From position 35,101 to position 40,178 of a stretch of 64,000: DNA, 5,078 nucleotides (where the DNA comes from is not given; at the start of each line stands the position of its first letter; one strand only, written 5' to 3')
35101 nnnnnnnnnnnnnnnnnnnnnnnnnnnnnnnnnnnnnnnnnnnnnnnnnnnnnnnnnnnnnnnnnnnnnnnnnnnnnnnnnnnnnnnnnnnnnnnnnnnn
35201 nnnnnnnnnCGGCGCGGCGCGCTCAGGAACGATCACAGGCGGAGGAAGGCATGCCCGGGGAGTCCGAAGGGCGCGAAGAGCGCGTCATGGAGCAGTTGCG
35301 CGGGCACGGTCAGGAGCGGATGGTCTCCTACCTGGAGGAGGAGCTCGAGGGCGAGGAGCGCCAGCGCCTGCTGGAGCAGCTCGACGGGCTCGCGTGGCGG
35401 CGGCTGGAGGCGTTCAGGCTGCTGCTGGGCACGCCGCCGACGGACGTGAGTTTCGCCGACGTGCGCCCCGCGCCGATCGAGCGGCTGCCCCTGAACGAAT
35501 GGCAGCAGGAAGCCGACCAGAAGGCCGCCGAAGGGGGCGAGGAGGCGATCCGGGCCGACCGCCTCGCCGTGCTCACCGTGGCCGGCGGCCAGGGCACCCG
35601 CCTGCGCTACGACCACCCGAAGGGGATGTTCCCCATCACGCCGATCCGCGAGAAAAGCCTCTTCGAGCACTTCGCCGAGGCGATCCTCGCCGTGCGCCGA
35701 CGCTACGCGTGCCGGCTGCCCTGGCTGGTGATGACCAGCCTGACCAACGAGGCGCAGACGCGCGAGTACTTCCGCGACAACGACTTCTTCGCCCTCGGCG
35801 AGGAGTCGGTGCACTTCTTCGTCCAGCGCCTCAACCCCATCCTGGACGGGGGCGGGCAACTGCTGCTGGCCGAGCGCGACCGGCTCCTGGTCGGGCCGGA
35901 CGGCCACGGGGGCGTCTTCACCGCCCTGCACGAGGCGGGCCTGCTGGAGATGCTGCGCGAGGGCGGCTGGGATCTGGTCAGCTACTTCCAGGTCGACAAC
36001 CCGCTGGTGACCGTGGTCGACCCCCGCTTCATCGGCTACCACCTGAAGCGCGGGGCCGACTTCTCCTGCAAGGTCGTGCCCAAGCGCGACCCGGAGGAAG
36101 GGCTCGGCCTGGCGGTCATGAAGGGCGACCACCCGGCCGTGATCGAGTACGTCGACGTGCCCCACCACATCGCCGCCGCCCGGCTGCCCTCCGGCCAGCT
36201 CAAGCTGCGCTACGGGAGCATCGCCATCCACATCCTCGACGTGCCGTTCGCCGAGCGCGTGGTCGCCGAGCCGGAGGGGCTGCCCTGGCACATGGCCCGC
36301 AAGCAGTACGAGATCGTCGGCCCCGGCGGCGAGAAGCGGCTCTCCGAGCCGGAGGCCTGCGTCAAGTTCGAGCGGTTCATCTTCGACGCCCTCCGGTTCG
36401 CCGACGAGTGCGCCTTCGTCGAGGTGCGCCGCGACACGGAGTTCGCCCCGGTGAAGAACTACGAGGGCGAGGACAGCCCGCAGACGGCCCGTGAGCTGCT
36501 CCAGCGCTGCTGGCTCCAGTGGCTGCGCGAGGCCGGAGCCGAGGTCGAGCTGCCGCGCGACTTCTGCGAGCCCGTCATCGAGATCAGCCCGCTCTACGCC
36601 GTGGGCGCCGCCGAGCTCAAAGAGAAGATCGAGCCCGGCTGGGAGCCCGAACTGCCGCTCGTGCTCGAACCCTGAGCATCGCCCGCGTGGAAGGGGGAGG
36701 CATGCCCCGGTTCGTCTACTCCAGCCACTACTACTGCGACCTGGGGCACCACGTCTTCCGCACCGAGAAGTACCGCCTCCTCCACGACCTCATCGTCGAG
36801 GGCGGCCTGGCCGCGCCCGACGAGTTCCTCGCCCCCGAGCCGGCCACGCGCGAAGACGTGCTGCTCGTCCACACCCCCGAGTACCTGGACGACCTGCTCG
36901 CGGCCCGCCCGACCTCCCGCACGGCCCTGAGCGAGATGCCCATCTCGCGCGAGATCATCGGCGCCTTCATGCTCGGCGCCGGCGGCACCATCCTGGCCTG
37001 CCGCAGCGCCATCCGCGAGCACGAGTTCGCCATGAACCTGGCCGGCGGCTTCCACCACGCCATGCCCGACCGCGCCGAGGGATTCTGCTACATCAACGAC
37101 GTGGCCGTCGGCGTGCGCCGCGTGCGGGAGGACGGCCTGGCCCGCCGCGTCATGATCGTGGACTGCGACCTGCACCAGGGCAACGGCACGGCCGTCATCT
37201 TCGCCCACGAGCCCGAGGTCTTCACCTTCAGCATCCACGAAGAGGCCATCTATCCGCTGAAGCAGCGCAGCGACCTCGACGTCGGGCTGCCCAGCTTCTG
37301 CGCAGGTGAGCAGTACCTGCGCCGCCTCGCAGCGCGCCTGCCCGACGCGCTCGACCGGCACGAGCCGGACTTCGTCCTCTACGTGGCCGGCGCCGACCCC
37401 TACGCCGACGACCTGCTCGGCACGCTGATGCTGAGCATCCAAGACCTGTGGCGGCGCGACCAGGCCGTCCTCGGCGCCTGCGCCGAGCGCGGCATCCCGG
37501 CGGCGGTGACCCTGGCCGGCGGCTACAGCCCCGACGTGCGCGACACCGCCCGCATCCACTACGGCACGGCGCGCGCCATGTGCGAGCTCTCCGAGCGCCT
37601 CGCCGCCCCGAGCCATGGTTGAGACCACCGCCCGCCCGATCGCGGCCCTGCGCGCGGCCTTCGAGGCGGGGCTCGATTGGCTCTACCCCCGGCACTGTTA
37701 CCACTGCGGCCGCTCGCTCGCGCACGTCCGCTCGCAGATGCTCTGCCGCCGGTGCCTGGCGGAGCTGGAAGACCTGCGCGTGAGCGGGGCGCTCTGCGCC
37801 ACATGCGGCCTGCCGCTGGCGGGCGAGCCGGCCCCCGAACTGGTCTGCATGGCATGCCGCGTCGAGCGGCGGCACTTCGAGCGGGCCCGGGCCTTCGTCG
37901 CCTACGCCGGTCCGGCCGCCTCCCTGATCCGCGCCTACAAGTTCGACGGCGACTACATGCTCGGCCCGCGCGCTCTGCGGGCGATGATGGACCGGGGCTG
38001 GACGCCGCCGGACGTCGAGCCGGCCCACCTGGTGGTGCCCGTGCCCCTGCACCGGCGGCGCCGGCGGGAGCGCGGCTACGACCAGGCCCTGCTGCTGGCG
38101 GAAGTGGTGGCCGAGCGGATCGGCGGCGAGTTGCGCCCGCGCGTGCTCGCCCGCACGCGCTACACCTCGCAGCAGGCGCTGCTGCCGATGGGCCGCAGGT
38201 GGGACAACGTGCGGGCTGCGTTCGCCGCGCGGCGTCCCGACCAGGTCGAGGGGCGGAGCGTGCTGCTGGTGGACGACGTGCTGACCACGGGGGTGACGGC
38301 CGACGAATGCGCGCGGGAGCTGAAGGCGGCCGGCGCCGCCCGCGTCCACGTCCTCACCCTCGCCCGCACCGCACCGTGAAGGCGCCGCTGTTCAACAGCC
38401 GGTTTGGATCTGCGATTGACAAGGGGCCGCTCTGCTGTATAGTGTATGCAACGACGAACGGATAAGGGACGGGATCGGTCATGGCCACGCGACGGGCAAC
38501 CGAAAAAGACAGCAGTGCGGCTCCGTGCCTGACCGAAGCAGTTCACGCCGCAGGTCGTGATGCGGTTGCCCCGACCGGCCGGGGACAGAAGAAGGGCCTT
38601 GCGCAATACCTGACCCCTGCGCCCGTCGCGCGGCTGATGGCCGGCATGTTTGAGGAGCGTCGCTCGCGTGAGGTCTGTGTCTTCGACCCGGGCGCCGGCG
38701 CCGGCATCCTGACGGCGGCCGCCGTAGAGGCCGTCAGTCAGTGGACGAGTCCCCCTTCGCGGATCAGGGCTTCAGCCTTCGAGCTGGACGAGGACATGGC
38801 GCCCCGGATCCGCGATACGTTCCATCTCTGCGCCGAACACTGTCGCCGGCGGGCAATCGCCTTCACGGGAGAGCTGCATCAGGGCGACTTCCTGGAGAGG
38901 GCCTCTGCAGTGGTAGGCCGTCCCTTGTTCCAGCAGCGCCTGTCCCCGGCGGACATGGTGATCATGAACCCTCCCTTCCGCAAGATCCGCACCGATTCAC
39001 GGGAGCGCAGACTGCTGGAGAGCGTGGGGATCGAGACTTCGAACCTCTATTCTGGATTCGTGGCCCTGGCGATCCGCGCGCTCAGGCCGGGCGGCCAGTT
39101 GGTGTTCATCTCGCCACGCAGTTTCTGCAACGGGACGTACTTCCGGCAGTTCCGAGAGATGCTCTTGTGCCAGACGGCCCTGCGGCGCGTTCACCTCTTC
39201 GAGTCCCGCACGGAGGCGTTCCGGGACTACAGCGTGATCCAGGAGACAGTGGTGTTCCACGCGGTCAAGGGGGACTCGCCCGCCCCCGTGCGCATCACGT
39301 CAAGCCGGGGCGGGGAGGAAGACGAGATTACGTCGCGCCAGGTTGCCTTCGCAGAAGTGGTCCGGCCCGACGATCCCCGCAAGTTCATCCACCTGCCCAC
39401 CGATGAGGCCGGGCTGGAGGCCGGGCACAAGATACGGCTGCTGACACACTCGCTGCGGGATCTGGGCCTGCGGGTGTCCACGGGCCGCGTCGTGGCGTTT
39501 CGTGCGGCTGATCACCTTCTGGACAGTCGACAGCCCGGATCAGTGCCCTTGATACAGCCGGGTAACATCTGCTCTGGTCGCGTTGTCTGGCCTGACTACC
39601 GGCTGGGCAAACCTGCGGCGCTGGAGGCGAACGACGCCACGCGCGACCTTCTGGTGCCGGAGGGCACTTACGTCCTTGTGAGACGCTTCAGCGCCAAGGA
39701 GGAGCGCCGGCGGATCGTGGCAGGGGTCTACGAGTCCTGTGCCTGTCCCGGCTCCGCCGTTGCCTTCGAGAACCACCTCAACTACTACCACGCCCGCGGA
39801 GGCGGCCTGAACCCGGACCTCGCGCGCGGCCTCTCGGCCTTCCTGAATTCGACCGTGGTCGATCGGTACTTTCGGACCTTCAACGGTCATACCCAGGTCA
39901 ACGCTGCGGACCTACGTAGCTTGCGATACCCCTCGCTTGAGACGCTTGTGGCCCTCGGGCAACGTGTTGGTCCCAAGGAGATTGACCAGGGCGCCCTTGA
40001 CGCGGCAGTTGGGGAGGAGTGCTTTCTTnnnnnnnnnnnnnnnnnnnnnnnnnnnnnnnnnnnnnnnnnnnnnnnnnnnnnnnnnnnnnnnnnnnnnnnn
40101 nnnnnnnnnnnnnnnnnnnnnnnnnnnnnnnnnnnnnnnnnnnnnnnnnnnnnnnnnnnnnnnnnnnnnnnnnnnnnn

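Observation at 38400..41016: Lower-GC PstI/BsuBI-like type II restriction-modification island with its own strong promoter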

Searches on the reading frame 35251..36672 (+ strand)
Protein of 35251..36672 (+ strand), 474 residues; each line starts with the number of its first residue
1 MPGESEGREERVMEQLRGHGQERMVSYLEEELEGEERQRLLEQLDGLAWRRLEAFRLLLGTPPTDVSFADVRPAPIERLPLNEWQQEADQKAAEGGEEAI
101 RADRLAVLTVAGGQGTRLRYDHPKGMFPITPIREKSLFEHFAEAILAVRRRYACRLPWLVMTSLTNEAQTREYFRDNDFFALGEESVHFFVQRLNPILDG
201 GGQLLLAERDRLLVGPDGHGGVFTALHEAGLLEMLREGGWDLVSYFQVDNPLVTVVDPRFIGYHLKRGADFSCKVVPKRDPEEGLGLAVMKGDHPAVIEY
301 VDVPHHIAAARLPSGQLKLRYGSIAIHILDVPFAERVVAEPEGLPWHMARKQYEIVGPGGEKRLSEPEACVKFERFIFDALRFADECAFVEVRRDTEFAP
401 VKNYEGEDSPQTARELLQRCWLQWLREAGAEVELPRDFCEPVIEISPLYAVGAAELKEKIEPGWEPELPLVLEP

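Call 43: search_protein_families(library=pfam, proteins=[window:35251-36672:+], max_evalue=0.00001)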
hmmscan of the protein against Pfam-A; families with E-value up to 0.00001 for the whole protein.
window:35251-36672:+ (474 aa): 1 family
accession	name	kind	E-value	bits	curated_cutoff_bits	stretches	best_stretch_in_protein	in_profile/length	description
PF01704.24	UDPGP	-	3.1e-33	115.5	22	1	95-404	44-338/413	UTP--glucose-1-phosphate uridylyltransferase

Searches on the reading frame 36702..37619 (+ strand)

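Call 43: search_protein_families(library=pfam, proteins=[window:36702-37619:+], max_evalue=0.00001)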
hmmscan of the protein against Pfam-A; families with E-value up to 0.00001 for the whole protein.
window:36702-37619:+ (306 aa): 1 family
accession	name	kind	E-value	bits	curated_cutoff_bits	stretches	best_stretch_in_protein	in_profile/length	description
PF00850.24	Hist_deacetyl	-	1.5e-59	202.3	27.9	1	17-279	1-286/298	Histone deacetylase domain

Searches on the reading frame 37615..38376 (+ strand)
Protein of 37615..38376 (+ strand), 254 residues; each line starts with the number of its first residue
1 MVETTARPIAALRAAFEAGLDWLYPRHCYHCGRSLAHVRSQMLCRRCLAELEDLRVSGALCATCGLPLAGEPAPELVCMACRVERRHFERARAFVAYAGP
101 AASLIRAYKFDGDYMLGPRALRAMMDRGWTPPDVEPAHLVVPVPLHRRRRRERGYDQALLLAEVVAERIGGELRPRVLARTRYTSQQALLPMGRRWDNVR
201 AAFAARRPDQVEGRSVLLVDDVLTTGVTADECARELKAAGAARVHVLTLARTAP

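Call 3: search_protein_families(library=pfam, proteins=[window:37615-38376:+], max_evalue=0.01)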
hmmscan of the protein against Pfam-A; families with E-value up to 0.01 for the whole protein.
window:37615-38376:+ (254 aa): 4 families
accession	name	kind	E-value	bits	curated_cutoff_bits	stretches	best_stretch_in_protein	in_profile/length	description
PF18912.6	DZR_2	-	6.7e-10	39.1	27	1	20-82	2-56/56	Double zinc ribbon domain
PF00156.33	Pribosyltran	-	2.5e-08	33.8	26.3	1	199-251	79-125/158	Phosphoribosyl transferase domain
PF14681.12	UPRTase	-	0.0015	18.5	27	1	204-248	111-157/206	Uracil phosphoribosyltransferase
PF22552.1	TY-Chap3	-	0.0033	18.5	27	1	102-149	48-93/117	T3SS (YopN, CesT) and YbjN peptide-binding chaperone 3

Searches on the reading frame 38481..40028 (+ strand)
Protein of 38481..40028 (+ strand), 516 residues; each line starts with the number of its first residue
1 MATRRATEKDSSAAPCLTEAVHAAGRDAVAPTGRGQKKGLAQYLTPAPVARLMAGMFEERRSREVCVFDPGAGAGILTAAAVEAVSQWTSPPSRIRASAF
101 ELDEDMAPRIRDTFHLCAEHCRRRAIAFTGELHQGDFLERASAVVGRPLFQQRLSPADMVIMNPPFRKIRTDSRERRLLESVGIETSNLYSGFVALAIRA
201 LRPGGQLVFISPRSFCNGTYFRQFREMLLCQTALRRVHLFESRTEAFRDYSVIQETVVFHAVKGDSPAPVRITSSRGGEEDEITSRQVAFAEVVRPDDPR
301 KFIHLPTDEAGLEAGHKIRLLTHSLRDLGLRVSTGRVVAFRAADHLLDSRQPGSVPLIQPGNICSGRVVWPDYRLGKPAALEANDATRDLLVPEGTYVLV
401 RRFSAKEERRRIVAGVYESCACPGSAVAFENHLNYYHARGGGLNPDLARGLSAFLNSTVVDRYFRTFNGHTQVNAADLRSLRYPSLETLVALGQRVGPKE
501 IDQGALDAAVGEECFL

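Call 3: search_protein_families(library=pfam, proteins=[window:38481-40028:+], max_evalue=0.01)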
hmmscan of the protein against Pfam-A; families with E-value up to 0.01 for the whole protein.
window:38481-40028:+ (516 aa): 3 families
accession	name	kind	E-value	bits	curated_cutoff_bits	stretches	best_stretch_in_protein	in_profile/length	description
PF07669.17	Eco57I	-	1.1e-11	45.5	25.3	1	158-244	76-168/171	Eco57I restriction-modification methylase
PF02384.22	N6_Mtase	-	4.4e-06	26.7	20.4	1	37-213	22-185/311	N-6 DNA Methylase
PF05175.20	MTS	-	0.00015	21.9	23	0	125-212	67-141/170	Methyltransferase small domain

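Call 4: search_protein_families(library=ncbifam, proteins=[window:38481-40028:+], max_evalue=0.01)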
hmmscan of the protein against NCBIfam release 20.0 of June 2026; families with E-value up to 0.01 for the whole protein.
window:38481-40028:+ (516 aa): 3 families
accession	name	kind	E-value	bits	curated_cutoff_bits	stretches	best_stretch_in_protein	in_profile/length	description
TIGR02987.1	met_A_Alw26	exception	2.4e-10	39.8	353.5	1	59-180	27-136/523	Alw26I/Eco31I/Esp3I family type II restriction adenine-specific DNA-methyltransferase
NF033452.1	BREX_1_MTaseX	exception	0.00028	18.9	500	1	158-266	509-619/1210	BREX-1 system adenine-specific DNA-methyltransferase PglX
NF033455.1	BREX_6_MTaseX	exception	0.0012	16.5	900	1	157-254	555-650/1319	BREX-6 system adenine-specific DNA-methyltransferase PglX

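Call 5: search_protein_families(library=padloc, proteins=[window:38481-40028:+], max_evalue=0.01)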
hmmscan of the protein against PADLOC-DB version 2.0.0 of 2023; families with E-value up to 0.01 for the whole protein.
window:38481-40028:+ (516 aa): 27 families (the best 25 are shown)
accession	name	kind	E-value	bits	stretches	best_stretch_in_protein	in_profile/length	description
PDLC03227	MTase_II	-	9.8e-150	497.7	1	25-511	12-485/494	Type II methyltransferase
PDLC03359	MTase_II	-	4.2e-116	387.1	1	32-513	27-514/840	Type II methyltransferase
PDLC03338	MTase_II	-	2.8e-49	166.3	1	38-509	127-593/604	Type II methyltransferase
PDLC04134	mad2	-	4.7e-19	66.6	1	34-259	264-442/492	mads_2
PDLC03248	MTase_II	-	1.5e-11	41.8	1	36-265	5-198/521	Type II methyltransferase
PDLC03267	MTase_II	-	1.9e-10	38.3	1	41-280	14-235/539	Type II methyltransferase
PDLC03282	MTase_II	-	2.5e-09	34.9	1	158-265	82-188/386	Type II methyltransferase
PDLC03026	MTase_I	-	1.8e-07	28.7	1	35-213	137-308/487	Type I methyltransferase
PDLC03219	MTase_II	-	8.1e-07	25.7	1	36-233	46-233/504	Type II methyltransferase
PDLC03335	MTase_II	-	9.1e-07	25.9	1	59-241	98-285/607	Type II methyltransferase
PDLC03021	MTase_I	-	1e-06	25.9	1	156-259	272-374/491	Type I methyltransferase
PDLC03347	MTase_II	-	1.2e-06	25.5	1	158-239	94-180/488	Type II methyltransferase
PDLC03237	MTase_II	-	2.2e-06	23.9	1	186-277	282-371/1036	Type II methyltransferase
PDLC03226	MTase_II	-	4.3e-06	23.6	1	41-215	17-190/579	Type II methyltransferase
PDLC02527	PglX|PglXI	-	1.6e-05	20.8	1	158-233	558-632/1332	PglX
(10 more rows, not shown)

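Call 12: search_solved_structures(query=window:38481-40028:+, max_evalue=0.01, show_alignments=1)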
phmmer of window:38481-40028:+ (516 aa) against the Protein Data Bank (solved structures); distinct sequences matched with E-value up to 0.01: 1.
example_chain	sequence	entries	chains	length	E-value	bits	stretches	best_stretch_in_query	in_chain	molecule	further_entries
7qw5_A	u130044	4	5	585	0.00083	21.8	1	38-216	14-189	Modification methylase BseCI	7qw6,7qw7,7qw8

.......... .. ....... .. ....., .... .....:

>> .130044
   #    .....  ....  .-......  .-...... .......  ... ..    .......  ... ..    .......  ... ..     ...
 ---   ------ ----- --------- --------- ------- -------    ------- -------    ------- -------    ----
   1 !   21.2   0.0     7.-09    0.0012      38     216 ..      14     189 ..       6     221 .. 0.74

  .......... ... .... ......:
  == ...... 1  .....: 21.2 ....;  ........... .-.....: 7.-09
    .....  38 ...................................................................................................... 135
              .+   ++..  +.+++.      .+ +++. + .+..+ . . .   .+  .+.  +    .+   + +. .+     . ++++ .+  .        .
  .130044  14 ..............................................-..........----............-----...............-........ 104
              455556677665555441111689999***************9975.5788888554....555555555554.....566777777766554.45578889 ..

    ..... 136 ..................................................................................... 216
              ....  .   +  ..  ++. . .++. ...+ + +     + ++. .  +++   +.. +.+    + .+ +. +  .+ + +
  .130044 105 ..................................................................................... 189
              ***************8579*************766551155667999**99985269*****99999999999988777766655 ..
